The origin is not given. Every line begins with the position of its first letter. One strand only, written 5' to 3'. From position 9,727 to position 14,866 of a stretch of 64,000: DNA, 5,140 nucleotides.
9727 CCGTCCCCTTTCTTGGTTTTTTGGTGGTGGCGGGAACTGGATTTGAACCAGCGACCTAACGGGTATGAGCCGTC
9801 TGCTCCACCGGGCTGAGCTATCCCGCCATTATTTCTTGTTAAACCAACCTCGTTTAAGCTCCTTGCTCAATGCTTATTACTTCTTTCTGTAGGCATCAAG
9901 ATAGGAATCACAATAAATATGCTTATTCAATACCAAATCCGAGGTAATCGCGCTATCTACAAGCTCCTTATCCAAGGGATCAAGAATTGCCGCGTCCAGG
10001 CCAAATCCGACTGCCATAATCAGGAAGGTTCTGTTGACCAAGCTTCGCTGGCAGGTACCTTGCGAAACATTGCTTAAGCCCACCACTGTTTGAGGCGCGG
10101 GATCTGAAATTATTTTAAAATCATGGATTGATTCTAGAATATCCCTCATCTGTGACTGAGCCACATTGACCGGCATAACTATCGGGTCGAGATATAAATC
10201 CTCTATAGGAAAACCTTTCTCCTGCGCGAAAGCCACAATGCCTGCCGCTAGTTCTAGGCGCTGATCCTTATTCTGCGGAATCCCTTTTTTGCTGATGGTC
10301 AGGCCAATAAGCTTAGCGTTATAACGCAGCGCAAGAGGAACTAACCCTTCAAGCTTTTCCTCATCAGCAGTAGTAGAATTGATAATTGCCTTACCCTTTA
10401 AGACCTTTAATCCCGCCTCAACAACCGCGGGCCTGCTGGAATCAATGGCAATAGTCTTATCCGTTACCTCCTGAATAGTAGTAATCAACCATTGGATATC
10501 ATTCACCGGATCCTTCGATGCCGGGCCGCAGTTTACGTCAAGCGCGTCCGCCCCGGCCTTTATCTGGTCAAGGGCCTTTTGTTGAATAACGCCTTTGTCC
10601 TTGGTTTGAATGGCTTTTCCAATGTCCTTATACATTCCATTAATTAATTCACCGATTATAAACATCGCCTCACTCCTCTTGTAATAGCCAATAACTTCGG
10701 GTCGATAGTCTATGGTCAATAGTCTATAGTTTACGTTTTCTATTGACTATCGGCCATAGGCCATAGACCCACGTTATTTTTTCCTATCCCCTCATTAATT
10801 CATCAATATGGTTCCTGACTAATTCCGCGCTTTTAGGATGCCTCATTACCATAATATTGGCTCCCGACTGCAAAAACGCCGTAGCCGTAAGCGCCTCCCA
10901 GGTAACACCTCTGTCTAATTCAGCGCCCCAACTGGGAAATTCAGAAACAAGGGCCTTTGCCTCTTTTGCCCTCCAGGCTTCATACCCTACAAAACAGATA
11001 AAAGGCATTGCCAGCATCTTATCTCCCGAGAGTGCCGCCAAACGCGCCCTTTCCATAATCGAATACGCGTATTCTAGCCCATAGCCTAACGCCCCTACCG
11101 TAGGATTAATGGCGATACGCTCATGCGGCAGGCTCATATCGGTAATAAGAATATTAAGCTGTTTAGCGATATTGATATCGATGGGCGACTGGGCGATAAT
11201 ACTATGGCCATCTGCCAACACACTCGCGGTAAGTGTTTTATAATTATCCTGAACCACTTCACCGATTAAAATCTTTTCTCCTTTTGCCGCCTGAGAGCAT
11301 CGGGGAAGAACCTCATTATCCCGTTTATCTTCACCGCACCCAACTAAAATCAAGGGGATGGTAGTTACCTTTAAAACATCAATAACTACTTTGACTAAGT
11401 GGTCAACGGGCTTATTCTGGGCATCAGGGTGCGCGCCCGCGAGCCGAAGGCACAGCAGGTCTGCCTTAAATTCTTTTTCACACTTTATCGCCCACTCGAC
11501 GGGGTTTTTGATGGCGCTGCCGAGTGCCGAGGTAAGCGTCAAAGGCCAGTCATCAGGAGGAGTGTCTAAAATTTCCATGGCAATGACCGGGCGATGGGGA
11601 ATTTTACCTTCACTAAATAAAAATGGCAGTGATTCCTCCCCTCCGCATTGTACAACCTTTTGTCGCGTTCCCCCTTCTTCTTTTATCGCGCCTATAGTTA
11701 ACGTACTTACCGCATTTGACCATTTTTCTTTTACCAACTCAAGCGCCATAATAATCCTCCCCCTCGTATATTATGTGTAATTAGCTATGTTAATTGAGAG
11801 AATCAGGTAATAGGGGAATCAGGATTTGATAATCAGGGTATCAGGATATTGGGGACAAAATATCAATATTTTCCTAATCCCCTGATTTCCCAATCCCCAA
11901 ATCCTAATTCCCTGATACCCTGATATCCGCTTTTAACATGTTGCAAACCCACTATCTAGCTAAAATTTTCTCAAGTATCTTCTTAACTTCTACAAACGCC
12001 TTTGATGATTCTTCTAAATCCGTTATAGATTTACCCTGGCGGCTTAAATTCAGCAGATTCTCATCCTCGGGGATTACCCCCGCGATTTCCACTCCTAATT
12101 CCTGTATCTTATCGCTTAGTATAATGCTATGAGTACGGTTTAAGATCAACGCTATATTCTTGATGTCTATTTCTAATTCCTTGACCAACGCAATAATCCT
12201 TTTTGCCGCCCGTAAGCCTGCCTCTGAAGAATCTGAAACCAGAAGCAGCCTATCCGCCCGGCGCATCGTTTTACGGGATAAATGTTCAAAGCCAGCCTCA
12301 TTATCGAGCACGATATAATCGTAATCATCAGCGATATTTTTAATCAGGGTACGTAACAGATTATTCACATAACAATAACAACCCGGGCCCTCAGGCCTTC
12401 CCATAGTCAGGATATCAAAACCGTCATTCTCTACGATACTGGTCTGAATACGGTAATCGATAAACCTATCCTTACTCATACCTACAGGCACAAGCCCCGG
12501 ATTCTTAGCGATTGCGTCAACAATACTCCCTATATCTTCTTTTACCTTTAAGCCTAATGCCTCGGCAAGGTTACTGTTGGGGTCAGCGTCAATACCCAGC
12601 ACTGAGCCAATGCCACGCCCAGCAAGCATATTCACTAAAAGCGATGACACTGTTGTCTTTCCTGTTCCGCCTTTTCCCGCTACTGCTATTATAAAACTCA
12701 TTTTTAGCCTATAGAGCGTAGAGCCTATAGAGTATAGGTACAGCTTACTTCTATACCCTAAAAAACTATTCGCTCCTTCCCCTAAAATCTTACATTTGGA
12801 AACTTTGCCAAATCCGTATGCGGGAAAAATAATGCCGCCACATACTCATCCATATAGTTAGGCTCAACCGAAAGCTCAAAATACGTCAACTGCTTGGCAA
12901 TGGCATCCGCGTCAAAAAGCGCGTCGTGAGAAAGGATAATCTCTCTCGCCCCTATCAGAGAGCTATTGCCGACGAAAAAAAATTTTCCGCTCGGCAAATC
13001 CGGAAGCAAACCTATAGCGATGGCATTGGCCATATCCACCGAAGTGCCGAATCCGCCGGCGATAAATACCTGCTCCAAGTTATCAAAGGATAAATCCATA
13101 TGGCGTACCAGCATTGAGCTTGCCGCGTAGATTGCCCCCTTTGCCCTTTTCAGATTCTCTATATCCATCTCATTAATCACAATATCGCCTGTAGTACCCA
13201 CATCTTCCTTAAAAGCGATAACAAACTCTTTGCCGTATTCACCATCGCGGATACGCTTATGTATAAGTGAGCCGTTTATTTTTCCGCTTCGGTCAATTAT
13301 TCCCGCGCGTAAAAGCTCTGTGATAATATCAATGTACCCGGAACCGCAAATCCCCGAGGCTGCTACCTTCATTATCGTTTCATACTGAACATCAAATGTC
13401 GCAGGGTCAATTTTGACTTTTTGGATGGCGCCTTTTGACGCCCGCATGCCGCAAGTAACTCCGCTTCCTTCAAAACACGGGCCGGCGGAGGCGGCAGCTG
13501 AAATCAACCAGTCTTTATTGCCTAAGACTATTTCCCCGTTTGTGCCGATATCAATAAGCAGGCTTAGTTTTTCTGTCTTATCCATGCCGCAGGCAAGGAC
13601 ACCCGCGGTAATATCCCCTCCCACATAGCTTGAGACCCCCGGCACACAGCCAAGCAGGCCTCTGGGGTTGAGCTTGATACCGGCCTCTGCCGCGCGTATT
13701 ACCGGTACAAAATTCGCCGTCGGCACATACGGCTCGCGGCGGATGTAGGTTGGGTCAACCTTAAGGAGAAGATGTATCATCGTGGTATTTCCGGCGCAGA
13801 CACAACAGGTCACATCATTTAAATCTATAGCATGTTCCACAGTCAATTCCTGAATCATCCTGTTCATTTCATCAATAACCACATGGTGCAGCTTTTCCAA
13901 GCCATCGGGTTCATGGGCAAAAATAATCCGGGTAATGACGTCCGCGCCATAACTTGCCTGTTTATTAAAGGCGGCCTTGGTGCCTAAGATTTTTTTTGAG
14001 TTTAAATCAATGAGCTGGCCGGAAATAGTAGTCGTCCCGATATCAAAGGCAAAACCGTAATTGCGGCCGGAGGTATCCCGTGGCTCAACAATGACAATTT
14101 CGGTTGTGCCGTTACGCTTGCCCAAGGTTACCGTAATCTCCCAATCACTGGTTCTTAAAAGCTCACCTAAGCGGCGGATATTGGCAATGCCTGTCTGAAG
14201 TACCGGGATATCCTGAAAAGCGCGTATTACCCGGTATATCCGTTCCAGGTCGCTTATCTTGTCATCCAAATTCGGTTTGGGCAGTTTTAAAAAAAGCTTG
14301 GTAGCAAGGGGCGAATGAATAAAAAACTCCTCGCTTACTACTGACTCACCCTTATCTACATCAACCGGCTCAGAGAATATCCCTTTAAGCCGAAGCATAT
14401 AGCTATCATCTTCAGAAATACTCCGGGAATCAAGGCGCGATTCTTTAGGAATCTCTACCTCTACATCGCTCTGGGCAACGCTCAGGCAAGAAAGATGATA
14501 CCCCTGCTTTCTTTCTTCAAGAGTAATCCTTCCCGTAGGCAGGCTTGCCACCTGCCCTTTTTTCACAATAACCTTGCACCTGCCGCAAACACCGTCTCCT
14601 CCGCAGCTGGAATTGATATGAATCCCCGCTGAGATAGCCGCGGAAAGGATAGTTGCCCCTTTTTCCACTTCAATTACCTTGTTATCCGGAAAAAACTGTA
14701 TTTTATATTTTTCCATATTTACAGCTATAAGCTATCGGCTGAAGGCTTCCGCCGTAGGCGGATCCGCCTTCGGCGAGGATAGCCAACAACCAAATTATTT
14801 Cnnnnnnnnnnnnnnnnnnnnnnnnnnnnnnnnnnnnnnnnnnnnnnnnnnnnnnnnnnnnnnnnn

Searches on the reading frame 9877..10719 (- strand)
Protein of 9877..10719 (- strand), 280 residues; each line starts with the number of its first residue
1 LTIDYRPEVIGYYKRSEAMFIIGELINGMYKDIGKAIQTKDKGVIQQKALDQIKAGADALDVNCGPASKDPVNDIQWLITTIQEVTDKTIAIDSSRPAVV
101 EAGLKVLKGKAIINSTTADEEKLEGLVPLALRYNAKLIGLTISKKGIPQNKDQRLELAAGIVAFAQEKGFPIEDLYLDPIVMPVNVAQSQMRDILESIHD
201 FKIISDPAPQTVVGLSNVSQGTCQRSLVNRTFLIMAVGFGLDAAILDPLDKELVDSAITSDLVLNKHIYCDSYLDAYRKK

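Call 71: search_protein_families(library=pfam, proteins=[window:9877-10719:-], max_evalue=0.00001)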
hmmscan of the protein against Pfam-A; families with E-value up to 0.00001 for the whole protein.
window:9877-10719:- (280 aa): 1 family
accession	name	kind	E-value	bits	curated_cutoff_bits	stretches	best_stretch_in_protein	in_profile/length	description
PF00809.28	Pterin_bind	-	3.5e-19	69.8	25.5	1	45-246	23-243/244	Pterin binding enzyme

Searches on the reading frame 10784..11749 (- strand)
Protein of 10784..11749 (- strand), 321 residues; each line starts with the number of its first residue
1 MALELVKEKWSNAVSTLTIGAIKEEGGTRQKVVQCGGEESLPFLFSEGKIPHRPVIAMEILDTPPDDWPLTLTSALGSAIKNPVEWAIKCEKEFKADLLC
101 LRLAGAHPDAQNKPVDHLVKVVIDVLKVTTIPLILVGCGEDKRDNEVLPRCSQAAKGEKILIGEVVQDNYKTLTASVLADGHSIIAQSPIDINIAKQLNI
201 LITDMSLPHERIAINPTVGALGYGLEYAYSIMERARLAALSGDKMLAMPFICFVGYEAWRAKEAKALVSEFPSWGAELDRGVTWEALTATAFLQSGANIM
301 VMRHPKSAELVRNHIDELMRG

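Call 71: search_protein_families(library=pfam, proteins=[window:10784-11749:-], max_evalue=0.00001)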
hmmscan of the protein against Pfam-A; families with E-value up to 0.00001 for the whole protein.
window:10784-11749:- (321 aa): 1 family
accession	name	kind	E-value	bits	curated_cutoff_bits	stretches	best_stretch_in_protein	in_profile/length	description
PF03599.22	CdhD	-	2.6e-34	119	24.8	1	27-308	5-246/387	CO dehydrogenase/acetyl-CoA synthase delta subunit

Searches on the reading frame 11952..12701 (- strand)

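Call 71: search_protein_families(library=pfam, proteins=[window:11952-12701:-], max_evalue=0.00001)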
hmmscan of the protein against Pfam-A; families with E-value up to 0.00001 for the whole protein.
window:11952-12701:- (249 aa): 5 families
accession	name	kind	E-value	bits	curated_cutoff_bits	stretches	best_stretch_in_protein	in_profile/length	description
PF01656.29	CbiA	-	5.2e-17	62.4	25.4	1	4-225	1-124/125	CobQ/CobB/MinD/ParA nucleotide binding domain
PF13614.12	AAA_31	-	2.3e-16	60.7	27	1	4-179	3-170/177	AAA domain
PF10609.15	ParA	-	6.7e-08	32.7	27.1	0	3-40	5-41/246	NUBPL iron-transfer P-loop NTPase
PF00142.24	Fer4_NifH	-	1.1e-07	32.1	25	1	4-246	2-244/271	4Fe-4S iron sulfur cluster binding proteins, NifH/frxC family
PF02374.21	ArsA_ATPase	-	7.5e-06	25.8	24.3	1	4-59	3-57/305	Anion-transporting ATPase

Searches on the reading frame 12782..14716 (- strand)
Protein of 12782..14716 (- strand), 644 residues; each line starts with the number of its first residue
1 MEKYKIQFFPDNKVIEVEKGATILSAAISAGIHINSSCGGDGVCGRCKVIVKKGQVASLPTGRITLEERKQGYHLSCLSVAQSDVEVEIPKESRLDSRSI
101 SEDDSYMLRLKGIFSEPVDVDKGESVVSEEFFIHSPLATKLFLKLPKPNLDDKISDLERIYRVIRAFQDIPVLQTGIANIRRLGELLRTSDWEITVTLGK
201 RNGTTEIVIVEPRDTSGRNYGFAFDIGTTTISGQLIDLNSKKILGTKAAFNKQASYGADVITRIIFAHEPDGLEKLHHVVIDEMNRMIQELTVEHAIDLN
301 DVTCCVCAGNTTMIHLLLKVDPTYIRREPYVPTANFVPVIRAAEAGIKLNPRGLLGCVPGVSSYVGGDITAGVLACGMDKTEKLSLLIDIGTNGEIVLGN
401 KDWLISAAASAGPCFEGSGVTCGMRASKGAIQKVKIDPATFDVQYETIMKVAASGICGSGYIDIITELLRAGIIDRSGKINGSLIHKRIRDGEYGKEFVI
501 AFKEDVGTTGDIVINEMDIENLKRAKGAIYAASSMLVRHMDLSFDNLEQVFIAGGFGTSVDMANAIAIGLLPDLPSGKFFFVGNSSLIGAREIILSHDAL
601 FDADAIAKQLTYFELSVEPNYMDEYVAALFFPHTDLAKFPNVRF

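Call 71: search_protein_families(library=pfam, proteins=[window:12782-14716:-], max_evalue=0.00001)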
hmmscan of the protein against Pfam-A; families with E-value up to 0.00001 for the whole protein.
window:12782-14716:- (644 aa): 4 families
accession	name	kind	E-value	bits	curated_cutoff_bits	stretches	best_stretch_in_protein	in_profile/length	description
PF14574.11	RACo_C_ter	-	1.8e-99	332.5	27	1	384-642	2-260/261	C-terminal domain of RACo the ASKHA domain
PF17651.6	Raco_middle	-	8e-60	201.6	26.8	1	220-380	1-162/163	RACo middle region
PF17650.6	RACo_linker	-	9.6e-15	54.6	26.2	1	133-216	7-85/86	RACo linker region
PF00111.32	Fer2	-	3.4e-12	46.5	21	1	12-81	7-76/77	2Fe-2S iron-sulfur cluster binding domain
